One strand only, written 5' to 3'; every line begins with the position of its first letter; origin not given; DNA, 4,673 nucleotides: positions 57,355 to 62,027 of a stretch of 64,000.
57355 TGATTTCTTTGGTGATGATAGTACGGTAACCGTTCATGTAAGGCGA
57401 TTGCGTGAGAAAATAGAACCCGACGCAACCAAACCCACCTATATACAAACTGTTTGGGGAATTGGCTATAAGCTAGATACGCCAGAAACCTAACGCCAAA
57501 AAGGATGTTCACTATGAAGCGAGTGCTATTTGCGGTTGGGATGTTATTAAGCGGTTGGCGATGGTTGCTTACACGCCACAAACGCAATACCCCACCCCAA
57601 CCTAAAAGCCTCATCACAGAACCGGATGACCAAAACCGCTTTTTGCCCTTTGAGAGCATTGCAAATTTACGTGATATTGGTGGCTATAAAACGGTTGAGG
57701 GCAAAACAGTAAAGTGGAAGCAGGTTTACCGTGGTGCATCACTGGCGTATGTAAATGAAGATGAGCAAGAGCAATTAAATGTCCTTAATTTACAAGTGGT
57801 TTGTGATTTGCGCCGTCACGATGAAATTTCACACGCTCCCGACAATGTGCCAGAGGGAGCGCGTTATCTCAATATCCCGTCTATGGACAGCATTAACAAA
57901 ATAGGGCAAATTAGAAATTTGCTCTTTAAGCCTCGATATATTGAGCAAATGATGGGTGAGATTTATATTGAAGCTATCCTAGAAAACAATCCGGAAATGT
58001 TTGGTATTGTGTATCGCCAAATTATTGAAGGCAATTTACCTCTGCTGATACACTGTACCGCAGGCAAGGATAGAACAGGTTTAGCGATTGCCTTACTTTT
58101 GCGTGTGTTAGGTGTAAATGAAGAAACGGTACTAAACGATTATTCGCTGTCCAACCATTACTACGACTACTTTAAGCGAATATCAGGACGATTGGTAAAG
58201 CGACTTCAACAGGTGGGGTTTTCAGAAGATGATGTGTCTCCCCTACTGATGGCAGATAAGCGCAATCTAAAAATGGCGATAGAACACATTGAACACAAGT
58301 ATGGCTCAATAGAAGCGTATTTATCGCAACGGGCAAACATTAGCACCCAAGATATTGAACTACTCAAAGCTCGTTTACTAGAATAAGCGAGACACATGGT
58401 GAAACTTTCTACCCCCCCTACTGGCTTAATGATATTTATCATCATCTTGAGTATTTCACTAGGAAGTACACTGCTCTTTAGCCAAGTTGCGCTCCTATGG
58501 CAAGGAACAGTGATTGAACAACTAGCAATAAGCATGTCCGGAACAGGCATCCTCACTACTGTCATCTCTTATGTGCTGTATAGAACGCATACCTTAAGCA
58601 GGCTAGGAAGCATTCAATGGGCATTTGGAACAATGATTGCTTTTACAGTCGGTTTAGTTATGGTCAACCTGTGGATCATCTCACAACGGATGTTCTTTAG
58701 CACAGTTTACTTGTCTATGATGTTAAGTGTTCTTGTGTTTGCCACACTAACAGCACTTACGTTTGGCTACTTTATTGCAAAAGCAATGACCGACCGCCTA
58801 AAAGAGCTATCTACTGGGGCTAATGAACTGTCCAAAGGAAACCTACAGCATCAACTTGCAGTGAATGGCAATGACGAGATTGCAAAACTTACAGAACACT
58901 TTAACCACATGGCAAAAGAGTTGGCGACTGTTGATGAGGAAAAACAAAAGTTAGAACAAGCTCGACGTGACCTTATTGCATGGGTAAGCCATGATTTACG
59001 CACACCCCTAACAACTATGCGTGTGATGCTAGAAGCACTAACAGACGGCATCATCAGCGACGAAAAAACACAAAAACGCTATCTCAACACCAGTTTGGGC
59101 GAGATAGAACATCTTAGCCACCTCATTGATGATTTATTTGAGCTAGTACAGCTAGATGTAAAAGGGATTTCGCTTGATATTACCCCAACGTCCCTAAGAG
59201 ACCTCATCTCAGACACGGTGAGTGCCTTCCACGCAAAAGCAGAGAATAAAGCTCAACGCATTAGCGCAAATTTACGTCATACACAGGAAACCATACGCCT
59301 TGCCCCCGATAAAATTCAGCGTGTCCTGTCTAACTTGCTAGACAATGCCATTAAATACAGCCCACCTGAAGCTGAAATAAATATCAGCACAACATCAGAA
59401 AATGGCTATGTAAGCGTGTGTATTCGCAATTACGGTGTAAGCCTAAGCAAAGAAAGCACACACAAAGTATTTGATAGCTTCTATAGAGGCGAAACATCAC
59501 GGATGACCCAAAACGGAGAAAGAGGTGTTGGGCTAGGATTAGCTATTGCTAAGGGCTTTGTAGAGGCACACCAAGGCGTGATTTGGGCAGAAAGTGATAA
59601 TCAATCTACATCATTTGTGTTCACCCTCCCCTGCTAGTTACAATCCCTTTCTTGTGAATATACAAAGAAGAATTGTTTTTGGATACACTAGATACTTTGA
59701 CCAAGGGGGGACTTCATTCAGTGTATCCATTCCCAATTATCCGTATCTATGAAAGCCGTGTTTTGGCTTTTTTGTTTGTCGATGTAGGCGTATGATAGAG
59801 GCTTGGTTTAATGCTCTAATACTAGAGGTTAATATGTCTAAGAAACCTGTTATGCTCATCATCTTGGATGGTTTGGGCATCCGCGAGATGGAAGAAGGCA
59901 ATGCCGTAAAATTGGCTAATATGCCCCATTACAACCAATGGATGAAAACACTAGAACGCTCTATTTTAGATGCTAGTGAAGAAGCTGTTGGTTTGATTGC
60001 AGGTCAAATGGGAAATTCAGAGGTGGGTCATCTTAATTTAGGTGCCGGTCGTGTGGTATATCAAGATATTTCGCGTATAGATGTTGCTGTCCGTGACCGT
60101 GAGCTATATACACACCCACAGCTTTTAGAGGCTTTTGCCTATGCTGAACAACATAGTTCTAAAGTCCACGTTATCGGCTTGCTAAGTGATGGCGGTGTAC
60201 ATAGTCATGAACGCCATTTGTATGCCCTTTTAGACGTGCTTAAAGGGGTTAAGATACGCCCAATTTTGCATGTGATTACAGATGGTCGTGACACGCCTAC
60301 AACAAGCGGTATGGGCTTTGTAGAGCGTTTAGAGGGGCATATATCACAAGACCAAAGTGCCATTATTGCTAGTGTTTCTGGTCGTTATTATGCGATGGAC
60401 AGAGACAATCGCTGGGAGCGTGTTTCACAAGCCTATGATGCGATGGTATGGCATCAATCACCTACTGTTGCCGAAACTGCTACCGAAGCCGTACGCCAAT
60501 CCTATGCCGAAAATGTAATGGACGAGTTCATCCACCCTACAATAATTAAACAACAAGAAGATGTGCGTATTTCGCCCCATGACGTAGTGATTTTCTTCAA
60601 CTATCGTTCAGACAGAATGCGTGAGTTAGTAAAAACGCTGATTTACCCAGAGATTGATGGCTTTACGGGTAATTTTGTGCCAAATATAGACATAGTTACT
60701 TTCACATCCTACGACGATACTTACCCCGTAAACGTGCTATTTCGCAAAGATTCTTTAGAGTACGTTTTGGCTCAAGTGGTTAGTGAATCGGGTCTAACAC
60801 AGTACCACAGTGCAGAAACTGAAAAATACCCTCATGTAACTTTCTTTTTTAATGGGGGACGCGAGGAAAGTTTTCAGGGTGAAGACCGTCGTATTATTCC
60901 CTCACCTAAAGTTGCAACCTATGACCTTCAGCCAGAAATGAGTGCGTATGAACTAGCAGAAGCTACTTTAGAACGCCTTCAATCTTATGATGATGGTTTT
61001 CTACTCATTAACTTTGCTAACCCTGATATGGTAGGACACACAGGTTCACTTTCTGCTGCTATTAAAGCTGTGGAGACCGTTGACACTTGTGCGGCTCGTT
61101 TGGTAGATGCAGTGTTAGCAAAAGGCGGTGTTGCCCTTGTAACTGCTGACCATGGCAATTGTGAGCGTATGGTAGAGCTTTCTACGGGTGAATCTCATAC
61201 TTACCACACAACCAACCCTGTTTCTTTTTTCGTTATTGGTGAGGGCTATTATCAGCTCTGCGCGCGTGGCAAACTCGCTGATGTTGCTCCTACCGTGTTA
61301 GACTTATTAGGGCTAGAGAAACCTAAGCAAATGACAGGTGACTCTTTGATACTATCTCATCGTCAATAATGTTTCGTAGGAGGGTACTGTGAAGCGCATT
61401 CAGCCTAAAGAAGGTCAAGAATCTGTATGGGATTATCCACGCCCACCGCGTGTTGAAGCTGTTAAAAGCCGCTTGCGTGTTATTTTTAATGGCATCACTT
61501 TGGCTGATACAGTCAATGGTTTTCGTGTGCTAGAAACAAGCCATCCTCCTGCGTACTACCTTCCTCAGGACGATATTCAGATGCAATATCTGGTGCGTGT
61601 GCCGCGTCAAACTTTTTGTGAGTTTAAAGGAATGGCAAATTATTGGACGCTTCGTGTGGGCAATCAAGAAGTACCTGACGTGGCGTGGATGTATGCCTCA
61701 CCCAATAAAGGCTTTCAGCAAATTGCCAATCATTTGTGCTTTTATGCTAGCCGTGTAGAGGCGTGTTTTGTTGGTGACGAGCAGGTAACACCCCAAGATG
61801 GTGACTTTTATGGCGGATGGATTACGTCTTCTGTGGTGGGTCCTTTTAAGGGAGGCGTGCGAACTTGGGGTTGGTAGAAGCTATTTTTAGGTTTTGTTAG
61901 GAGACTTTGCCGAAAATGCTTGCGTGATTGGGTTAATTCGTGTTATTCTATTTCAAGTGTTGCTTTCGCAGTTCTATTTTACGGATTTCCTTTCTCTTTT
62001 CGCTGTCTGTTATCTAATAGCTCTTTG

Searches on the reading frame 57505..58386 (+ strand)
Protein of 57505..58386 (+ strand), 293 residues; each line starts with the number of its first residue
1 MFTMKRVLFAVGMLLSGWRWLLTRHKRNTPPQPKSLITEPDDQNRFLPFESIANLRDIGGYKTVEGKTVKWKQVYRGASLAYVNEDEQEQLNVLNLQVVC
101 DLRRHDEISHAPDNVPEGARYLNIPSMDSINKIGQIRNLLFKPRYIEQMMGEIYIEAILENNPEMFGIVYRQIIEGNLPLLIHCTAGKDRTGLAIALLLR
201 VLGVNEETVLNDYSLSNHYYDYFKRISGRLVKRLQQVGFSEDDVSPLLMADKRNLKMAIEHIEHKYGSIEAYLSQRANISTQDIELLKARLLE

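Call 4: search_protein_families(library=pfam, proteins=[window:57505-58386:+], max_evalue=0.01)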
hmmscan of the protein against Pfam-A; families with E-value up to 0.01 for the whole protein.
window:57505-58386:+ (293 aa): 4 families
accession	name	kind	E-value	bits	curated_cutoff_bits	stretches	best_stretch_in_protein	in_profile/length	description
PF13350.11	Y_phosphatase3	-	3.6e-61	207.6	22.2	1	47-293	1-240/240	Tyrosine phosphatase family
PF22784.1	PTP-SAK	-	4.3e-06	27.3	27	1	162-210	69-120/153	Swiss Army Knife protein, DSP-PTPase phosphatase domain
PF03162.18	Y_phosphatase2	-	0.00018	21.6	27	1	175-216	89-130/165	Tyrosine phosphatase family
PF22785.1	Tc-R-P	-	0.0022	19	27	1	169-199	71-101/106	Polymorphic toxin system, DSP-PTPase phosphatase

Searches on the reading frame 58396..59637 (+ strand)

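Call 4: search_protein_families(library=pfam, proteins=[window:58396-59637:+], max_evalue=0.01)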
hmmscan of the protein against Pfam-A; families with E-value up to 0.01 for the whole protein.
window:58396-59637:+ (413 aa): 4 families
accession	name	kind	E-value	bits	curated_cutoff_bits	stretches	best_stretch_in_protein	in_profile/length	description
PF02518.31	HATPase_c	-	2.3e-22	80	26.4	1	304-412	3-108/111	Histidine kinase-, DNA gyrase B-, and HSP90-like ATPase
PF00512.31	HisKA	-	3.8e-16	59.3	26.9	1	189-254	1-64/66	His Kinase A (phospho-acceptor) domain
PF00672.30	HAMP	-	5.1e-13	49.6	25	1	126-176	1-51/53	HAMP domain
PF14501.12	HATPase_c_5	-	8.7e-05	22.8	22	1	307-407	6-97/102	GHKL domain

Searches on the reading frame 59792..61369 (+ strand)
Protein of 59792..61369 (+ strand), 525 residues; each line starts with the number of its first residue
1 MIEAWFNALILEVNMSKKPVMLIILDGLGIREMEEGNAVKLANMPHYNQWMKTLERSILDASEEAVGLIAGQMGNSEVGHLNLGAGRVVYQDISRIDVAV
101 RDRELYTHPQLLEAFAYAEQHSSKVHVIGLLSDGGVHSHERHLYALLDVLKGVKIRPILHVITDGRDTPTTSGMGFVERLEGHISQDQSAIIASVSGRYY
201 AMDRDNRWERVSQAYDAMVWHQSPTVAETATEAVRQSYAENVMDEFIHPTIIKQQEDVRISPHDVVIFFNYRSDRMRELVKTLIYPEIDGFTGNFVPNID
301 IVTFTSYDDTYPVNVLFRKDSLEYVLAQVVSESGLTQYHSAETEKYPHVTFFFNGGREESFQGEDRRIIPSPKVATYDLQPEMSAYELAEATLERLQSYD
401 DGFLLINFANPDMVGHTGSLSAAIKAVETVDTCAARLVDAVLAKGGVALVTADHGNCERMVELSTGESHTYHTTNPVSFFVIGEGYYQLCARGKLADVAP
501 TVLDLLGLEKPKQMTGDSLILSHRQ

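Call 4: search_protein_families(library=pfam, proteins=[window:59792-61369:+], max_evalue=0.01)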
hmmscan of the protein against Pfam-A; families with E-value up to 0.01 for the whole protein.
window:59792-61369:+ (525 aa): 3 families
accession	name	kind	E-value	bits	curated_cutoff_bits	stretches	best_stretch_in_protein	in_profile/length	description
PF01676.23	Metalloenzyme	-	1.4e-75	254.5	24.3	1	18-510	1-252/252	Metalloenzyme superfamily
PF06415.18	iPGM_N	-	1.2e-72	244.4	27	1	96-309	1-217/217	BPG-independent PGAM N-terminus (iPGM_N)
PF00245.25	Alk_phosphatase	-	0.0055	16.1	24.4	0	384-473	239-330/423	Alkaline phosphatase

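Call 80: find_homologous_proteins(query=window:59792-61369:+, max_evalue=1e-100)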
Query window:59792-61369:+ (525 aa): 7998 proteins with E <= 1e-100 among 8000 candidates; the best 120 are listed.
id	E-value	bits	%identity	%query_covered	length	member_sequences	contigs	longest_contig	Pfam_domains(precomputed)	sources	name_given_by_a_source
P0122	0.0e+0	1153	100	97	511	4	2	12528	PF06415.19,PF01676.24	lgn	-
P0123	1.4e-260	883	76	97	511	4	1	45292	PF06415.19,PF01676.24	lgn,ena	-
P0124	2.4e-248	843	72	97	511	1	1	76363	PF06415.19,PF01676.24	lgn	-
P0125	6.4e-232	789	67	96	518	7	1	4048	PF06415.19,PF01676.24,PF01663.28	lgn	-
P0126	2.1e-226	770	66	97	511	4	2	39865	PF06415.19,PF01676.24,PF01663.28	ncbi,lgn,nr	ncbi:MAG: 2,3-bisphosphoglycerate-independent phosphoglycerate mutase [Anaerolineae bacterium]|nr:2,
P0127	1.8e-225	767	65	97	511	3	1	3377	PF06415.19,PF01676.24,PF01663.28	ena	-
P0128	9.0e-224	762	65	97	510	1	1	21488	PF06415.19,PF01676.24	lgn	-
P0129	3.9e-222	756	66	96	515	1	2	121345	PF06415.19,PF01676.24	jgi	-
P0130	1.0e-220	752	64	97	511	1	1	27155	PF06415.19,PF01676.24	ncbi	-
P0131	5.1e-220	749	65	97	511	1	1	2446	PF06415.19,PF01676.24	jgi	jgi:2,3-bisphosphoglycerate-independent phosphoglycerate mutase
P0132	2.1e-219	747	66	96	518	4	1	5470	PF06415.19,PF01676.24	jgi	jgi:2,3-bisphosphoglycerate-independent phosphoglycerate mutase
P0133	1.6e-218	744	63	97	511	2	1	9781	PF06415.19,PF01676.24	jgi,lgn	jgi:2,3-bisphosphoglycerate-independent phosphoglycerate mutase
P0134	4.0e-218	743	65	96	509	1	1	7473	PF06415.19,PF01676.24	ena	-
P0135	4.4e-218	743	64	97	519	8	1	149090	PF06415.19,PF01676.24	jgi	-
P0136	9.4e-218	742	63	97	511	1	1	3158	PF06415.19,PF01676.24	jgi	jgi:2,3-bisphosphoglycerate-independent phosphoglycerate mutase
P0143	6.9e-217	739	66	96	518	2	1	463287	PF06415.19,PF01676.24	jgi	jgi:2,3-bisphosphoglycerate-independent phosphoglycerate mutase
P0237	4.4e-203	694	64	96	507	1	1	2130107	PF06415.19,PF01676.24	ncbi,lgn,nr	ncbi:MAG: 2,3-bisphosphoglycerate-independent phosphoglycerate mutase [Chloroflexi bacterium]|nr:2,3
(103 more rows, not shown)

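Call 81: find_encoding_contigs(protein=P0126, flank=10000, max_places=1)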
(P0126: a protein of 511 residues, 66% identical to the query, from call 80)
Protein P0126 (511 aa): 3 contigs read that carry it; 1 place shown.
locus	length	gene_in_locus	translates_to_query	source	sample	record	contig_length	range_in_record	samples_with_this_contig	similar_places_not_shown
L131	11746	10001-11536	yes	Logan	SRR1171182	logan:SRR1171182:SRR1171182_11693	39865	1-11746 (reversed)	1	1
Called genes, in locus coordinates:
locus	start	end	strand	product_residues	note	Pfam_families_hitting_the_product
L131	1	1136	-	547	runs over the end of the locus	PF00128:Alpha-amylase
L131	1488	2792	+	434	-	PF01442:Apolipoprotein, PF27499:CsmB (faint)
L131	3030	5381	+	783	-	PF22842:Pel9A-like_beta_helix (faint), PF05048:NosD (faint), PF13229:Beta_helix (weak), PF13385:Laminin_G_3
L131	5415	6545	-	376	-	PF08239:SH3_3 (weak)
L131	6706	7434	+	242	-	PF00072:Response_reg, PF00486:Trans_reg_C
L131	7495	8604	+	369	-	PF13350:Y_phosphatase3, PF03162:Y_phosphatase2, PF22784:PTP-SAK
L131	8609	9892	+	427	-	PF00672:HAMP, PF00512:HisKA, PF02518:HATPase_c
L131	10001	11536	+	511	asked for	PF01676:Metalloenzyme, PF01663:Phosphodiest (faint), PF06415:iPGM_N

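Call 82: find_encoding_contigs(protein=P0129, flank=10000, max_places=1)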
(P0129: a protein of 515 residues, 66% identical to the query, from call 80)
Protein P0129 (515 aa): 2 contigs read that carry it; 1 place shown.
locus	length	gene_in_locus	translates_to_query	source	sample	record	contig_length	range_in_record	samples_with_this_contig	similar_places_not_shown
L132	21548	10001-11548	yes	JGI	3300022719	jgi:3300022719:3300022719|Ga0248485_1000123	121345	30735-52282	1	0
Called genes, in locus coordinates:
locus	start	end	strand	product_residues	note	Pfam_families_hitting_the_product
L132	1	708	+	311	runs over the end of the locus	PF13407:Peripla_BP_4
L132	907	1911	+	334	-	PF02653:BPD_transp_2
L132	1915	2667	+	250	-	PF00005:ABC_tran, PF13304:AAA_21 (weak)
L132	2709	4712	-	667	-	PF00664:ABC_membrane, PF00005:ABC_tran, PF02463:SMC_N (faint)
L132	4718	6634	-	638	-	PF00664:ABC_membrane, PF00005:ABC_tran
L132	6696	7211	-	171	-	PF22381:Staph_reg_Sar_Rot (weak), PF01047:MarR, PF12802:MarR_2, PF13463:HTH_27 (weak)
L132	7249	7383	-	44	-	-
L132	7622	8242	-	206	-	PF01066:CDP-OH_P_transf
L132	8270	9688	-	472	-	PF00890:FAD_binding_2 (faint), PF01134:GIDA (weak), PF01262:AlaDh_PNT_C (faint), PF03486:HI0933_like (faint), PF07992:Pyr_redox_2, PF13738:Pyr_redox_3, PF00070:Pyr_redox, PF02852:Pyr_redox_dim, +1 more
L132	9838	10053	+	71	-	-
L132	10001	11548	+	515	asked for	PF01676:Metalloenzyme, PF06415:iPGM_N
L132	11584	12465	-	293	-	PF01040:UbiA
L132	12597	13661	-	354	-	PF14486:DUF4432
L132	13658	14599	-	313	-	PF00294:PfkB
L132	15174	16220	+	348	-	PF00005:ABC_tran, PF13304:AAA_21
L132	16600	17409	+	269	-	PF00106:adh_short, PF01370:Epimerase (weak), PF02719:Polysacc_synt_2 (faint), PF03435:Sacchrp_dh_NADP (faint), PF08659:KR, PF13561:adh_short_C2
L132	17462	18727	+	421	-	PF09861:Lar_N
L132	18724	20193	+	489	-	PF00370:FGGY_N, PF02782:FGGY_C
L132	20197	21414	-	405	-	PF01261:AP_endonuc_2, PF06134:RhaA (weak)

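Call 83: find_encoding_contigs(protein=P0143, flank=10000, max_places=1)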
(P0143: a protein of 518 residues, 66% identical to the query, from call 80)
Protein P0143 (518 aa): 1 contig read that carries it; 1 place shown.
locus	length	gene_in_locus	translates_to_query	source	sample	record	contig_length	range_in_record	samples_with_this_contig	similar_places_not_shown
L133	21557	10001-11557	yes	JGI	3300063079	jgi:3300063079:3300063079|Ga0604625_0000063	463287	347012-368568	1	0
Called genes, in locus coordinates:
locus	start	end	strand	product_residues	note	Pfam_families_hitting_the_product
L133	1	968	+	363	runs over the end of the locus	PF01135:PCMT, PF13847:Methyltransf_31, PF13649:Methyltransf_25 (weak)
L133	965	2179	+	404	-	-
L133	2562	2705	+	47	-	-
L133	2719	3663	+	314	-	PF00135:COesterase, PF20434:BD-FAE, PF07859:Abhydrolase_3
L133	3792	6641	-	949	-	-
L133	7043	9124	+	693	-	PF11992:TgpA_N, PF01841:Transglut_core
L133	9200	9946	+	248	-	PF07947:YhhN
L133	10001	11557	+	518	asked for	PF01676:Metalloenzyme, PF06415:iPGM_N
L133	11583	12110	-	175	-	-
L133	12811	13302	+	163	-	PF04248:NTP_transf_9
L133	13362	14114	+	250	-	PF00135:COesterase (weak), PF02129:Peptidase_S15 (faint), PF20434:BD-FAE, PF07859:Abhydrolase_3, PF00326:Peptidase_S9, PF01738:DLH (weak), PF08840:BAAT_C (faint)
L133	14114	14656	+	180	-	-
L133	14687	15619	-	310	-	PF00583:Acetyltransf_1, PF13673:Acetyltransf_10, PF13508:Acetyltransf_7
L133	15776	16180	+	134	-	PF06271:RDD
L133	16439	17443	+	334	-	PF00106:adh_short (weak), PF01073:3Beta_HSD, PF01370:Epimerase, PF02719:Polysacc_synt_2, PF04321:RmlD_sub_bind, PF05368:NmrA, PF16363:GDP_Man_Dehyd, PF13460:NAD_binding_10, +1 more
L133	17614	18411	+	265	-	PF13489:Methyltransf_23, PF13847:Methyltransf_31, PF08241:Methyltransf_11, PF08242:Methyltransf_12, PF13649:Methyltransf_25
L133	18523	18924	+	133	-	-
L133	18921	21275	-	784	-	PF01547:SBP_bac_1 (faint)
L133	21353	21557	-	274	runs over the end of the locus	-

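Call 84: find_encoding_contigs(protein=P0237, flank=10000, max_places=1)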
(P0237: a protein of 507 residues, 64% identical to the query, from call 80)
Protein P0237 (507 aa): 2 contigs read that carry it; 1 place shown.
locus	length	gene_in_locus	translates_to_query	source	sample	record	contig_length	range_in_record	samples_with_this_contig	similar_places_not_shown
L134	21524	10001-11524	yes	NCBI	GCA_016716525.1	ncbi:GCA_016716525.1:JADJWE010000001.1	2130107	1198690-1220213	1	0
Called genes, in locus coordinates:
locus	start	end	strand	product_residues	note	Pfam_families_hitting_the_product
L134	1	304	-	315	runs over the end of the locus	PF00348:polyprenyl_synt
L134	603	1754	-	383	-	PF00702:Hydrolase, PF13419:HAD_2, PF13242:Hydrolase_like (weak), PF12867:DinB_2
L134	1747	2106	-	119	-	-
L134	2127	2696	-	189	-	PF01330:RuvA_N, PF12826:HHH_2 (faint), PF14520:HHH_5, PF21176:RecR_HhH (faint), PF00633:HHH (weak), PF07499:RuvA_C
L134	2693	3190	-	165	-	PF02075:RuvC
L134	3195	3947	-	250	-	PF20772:TACO1_YebC_N, PF01709:Transcrip_reg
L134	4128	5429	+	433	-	-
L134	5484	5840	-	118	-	-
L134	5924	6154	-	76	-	PF19451:DUF5989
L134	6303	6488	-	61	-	PF19451:DUF5989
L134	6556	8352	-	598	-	PF02543:Carbam_trans_N, PF00814:TsaD (faint), PF16861:Carbam_trans_C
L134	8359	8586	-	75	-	-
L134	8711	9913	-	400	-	PF01078:Mg_chelatase (faint), PF05496:RuvB_N, PF00004:AAA, PF07724:AAA_2 (weak), PF07728:AAA_5, PF13173:AAA_14 (weak), PF16193:AAA_assoc_2, PF12002:MgsA_C, +1 more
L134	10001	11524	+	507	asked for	PF01676:Metalloenzyme, PF06415:iPGM_N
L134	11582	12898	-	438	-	PF01266:DAO (faint), PF05834:Lycopene_cycl (faint), PF07992:Pyr_redox_2, PF13454:NAD_binding_9 (faint), PF00070:Pyr_redox (weak), PF22366:NDH2_C (faint)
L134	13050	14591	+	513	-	PF02142:MGS, PF01808:AICARFT_IMPCHas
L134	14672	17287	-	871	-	PF00133:tRNA-synt_1, PF09334:tRNA-synt_1g (faint), PF13603:tRNA-synt_1_2 (weak), PF00133:tRNA-synt_1, PF08264:Anticodon_1, PF10458:Val_tRNA-synt_C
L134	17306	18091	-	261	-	PF13489:Methyltransf_23 (weak), PF08241:Methyltransf_11, PF08242:Methyltransf_12, PF09445:Methyltransf_15 (weak), PF13649:Methyltransf_25, PF13847:Methyltransf_31, PF01739:CheR (weak)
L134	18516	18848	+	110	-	PF02699:YajC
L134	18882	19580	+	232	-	PF22599:SecDF_P1_head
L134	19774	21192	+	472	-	PF21760:SecD_1st, PF22599:SecDF_P1_head, PF02355:SecD_SecF_C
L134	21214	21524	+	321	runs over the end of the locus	PF02355:SecD_SecF_C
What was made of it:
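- The distribution is patchy among relatives (calls 82-84).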

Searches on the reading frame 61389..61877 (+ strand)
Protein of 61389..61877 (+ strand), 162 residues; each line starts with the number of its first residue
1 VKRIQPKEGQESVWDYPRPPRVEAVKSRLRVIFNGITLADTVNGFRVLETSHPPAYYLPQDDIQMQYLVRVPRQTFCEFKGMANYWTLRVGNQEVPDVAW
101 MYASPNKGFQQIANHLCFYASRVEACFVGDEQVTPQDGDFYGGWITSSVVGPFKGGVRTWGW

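Call 4: search_protein_families(library=pfam, proteins=[window:61389-61877:+], max_evalue=0.01)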
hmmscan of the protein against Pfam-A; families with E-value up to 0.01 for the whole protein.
window:61389-61877:+ (162 aa): 1 family
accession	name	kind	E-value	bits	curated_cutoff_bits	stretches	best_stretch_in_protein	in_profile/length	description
PF04248.19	NTP_transf_9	-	1.2e-34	118.4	22.1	1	30-120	2-92/93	Domain of unknown function (DUF427)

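Call 56: search_protein_families(library=ncbifam, proteins=[window:61389-61877:+], max_evalue=0.01)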
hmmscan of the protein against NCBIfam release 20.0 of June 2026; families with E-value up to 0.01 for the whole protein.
window:61389-61877:+ (162 aa): 0 families
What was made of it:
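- Tried and rejected: NCBIfam gave none (call 56).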

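Call 58: search_protein_families(library=padloc, proteins=[window:61389-61877:+], max_evalue=0.01)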
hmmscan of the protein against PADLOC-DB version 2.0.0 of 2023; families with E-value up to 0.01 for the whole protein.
window:61389-61877:+ (162 aa): 0 families

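Call 78: find_related_loci(query=window:61389-61877:+, collection=metagenome_contigs, flank=7000)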
Query window:61389-61877:+ (162 aa) in metagenome_contigs; peptide patterns used: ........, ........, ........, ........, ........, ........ (x = any residue, [..] = any of these).
538 stretches matched a pattern; 285 encode a relative of the query (tblastn E <= 1e-3); the best 80 are kept; 80 distinct loci.
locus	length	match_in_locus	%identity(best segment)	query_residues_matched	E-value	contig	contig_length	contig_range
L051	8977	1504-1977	63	5-162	1e-70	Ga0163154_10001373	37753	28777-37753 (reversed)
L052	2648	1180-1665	64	1-162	3e-71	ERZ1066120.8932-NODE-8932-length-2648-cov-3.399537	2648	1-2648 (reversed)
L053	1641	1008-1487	62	3-162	8e-73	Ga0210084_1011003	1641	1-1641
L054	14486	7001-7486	64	1-162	6e-68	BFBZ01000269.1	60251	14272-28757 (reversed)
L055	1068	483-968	59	1-162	1e-72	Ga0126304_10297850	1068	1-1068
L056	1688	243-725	60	2-162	2e-70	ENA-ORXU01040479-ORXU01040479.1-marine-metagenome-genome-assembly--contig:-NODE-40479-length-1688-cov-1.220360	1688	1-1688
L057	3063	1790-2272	63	2-162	2e-67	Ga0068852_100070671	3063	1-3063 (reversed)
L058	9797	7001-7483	62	2-162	5e-67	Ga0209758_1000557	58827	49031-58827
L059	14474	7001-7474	62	5-162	1e-66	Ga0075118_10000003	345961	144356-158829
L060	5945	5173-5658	56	1-162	1e-66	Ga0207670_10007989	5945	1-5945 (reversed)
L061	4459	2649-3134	56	1-162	1e-66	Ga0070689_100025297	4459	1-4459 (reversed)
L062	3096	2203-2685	61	2-162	4e-67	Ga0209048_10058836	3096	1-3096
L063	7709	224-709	56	1-162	7e-66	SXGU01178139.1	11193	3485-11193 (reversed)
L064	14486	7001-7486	59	1-162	5e-66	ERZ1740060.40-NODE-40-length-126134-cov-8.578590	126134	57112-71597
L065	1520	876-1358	61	2-162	6e-69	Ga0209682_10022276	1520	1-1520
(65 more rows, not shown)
